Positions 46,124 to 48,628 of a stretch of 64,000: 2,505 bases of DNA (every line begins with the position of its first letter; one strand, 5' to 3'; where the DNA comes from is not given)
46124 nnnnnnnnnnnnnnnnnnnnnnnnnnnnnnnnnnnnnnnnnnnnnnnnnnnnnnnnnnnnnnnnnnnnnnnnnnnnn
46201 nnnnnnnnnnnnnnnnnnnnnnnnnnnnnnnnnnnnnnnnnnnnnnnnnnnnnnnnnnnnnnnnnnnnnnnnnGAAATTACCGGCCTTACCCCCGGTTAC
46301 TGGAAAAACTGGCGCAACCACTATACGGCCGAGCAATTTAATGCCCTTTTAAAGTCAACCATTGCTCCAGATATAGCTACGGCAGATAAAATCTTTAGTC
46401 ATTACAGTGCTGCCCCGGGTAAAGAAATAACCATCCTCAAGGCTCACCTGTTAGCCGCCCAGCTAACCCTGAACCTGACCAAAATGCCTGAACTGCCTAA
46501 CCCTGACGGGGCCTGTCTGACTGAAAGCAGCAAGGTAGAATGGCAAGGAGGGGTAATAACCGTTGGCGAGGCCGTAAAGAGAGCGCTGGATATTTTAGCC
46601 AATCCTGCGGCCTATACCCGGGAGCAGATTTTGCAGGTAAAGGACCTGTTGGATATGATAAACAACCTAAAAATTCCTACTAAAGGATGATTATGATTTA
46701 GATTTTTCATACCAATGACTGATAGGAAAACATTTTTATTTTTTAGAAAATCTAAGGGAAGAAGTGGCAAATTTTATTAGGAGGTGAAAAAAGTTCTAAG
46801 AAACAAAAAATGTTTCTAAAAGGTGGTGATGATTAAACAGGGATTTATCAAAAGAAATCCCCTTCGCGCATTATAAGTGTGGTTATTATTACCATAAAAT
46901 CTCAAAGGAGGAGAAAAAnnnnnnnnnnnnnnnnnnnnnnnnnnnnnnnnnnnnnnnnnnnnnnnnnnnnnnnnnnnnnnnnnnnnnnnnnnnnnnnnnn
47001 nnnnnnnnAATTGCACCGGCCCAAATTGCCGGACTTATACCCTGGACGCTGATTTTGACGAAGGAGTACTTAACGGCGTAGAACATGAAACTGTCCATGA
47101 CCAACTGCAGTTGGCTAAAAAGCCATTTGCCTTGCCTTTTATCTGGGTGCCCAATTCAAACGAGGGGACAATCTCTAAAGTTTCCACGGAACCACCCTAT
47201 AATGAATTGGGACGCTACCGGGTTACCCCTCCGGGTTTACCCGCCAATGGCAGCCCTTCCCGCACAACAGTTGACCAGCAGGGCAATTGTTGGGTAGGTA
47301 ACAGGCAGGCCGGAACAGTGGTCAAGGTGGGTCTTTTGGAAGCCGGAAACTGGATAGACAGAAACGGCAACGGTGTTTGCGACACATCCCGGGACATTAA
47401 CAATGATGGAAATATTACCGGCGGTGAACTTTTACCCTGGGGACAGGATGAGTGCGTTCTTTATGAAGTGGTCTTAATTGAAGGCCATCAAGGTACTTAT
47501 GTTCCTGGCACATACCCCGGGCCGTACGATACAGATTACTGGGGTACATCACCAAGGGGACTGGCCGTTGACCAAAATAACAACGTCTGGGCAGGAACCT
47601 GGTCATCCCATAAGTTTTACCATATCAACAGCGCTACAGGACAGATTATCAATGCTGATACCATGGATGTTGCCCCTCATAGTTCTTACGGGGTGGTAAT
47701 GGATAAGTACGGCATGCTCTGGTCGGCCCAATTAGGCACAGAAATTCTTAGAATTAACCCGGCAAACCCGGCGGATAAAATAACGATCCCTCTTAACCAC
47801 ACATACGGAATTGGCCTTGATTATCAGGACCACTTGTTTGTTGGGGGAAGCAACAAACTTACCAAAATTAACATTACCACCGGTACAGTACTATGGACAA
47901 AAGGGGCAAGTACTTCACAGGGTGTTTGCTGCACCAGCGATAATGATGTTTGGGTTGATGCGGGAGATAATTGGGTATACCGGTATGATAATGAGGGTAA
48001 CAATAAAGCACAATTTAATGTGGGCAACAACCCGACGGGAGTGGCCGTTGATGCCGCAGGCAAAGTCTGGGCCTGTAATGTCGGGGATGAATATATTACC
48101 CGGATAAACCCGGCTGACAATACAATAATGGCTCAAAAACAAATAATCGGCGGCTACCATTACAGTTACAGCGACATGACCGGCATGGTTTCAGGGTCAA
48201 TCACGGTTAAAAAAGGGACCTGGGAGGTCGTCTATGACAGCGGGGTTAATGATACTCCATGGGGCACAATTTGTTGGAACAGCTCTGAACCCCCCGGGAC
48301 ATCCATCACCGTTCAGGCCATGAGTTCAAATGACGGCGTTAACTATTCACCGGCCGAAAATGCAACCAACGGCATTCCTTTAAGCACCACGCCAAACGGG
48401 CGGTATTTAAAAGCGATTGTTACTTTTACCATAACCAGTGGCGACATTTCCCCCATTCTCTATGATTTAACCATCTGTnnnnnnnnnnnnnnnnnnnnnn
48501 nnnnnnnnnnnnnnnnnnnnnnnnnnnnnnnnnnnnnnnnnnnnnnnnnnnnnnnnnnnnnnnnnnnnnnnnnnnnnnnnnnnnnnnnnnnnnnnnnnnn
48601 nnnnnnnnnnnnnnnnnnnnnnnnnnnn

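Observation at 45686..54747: Multi-subunit TasA/camelysin-like fibre locus with dedicated SipW-fusion peptidase: candidate undescribed surface-filament system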

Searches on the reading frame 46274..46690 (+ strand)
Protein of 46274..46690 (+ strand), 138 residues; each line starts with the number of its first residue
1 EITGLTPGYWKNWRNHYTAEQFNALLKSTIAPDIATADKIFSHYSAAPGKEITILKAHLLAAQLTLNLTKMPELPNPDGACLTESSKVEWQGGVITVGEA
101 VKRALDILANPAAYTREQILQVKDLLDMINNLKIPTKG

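Call 63: search_protein_families(library=pfam, proteins=[window:46274-46690:+], max_evalue=5)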
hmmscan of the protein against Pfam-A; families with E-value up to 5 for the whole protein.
window:46274-46690:+ (138 aa): 0 families

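Call 74: search_solved_structures(query=window:46274-46687:+, max_evalue=10)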
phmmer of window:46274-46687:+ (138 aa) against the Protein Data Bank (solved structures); distinct sequences matched with E-value up to 10: 2.
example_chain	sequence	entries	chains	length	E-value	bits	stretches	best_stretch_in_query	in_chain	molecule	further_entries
9rps_D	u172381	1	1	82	0.37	14.2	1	55-101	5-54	Phage lipoprotein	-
4bxx_X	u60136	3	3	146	0.69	13.3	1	33-80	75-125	TRANSCRIPTION FACTOR BYE1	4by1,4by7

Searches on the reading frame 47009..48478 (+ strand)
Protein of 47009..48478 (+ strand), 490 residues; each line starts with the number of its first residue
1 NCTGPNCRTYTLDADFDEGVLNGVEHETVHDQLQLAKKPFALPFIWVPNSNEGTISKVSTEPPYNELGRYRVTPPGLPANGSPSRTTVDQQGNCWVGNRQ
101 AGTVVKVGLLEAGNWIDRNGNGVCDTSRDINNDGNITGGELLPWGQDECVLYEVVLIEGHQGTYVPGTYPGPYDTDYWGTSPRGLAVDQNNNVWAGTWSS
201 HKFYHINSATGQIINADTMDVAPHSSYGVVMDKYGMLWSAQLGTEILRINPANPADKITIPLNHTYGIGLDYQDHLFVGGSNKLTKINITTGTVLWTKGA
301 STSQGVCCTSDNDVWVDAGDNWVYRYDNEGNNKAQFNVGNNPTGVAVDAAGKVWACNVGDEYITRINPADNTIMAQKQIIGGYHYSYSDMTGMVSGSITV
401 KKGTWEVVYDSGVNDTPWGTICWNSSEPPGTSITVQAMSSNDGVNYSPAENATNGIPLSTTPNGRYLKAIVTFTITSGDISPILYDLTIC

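Call 76: search_solved_structures(query=window:47009-48478:+, max_evalue=0.01)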
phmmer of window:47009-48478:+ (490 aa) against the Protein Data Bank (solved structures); distinct sequences matched with E-value up to 0.01: 30.
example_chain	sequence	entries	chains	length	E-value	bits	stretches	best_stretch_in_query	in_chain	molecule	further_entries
6f0q_A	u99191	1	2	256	9.3e-25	90.7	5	280-372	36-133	Pizza6-AYW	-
6i3b_A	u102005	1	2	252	5.7e-24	88.1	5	280-372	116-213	cPizza6-AYW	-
6i37_A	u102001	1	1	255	1.4e-21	80.2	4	280-372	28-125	nv1Pizza6-AYW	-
7zpz_A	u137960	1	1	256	5.2e-21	78.3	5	263-372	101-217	Pizza6-TSR-TSH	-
7zpw_A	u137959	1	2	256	7.9e-21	77.7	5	280-372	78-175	Pizza6-TSK-TSH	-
6i39_A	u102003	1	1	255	8.5e-21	77.6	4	280-372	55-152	v31Pizza6-AYW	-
6i38_A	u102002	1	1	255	1.1e-20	77.2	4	280-372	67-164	nv2Pizza6-AYW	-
6f0s_A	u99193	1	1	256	2.5e-20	76.1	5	280-372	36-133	Pizza6-SYW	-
7zcj_A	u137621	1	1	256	3.1e-19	72.5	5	263-372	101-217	Pizza6-TNH-TSH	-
6i3a_A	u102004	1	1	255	7.2e-19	71.3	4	289-372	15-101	v22Pizza6-AYW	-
7zph_A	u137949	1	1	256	1.9e-18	69.9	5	280-372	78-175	Pizza6-TNK-RSH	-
6qsd_A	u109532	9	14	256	1.2e-16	63.9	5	280-372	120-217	Pizza6S | Pizza6-S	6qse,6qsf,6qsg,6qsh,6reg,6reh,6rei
3wwa_A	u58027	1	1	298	1.4e-15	60.4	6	280-372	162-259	Pizza7H protein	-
7zq2_A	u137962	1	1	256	1.9e-15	60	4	262-372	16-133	Pizza6-RSH-TSH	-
7zqg_A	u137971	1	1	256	2.3e-15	59.7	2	263-372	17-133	Pizza6-KSH-TSH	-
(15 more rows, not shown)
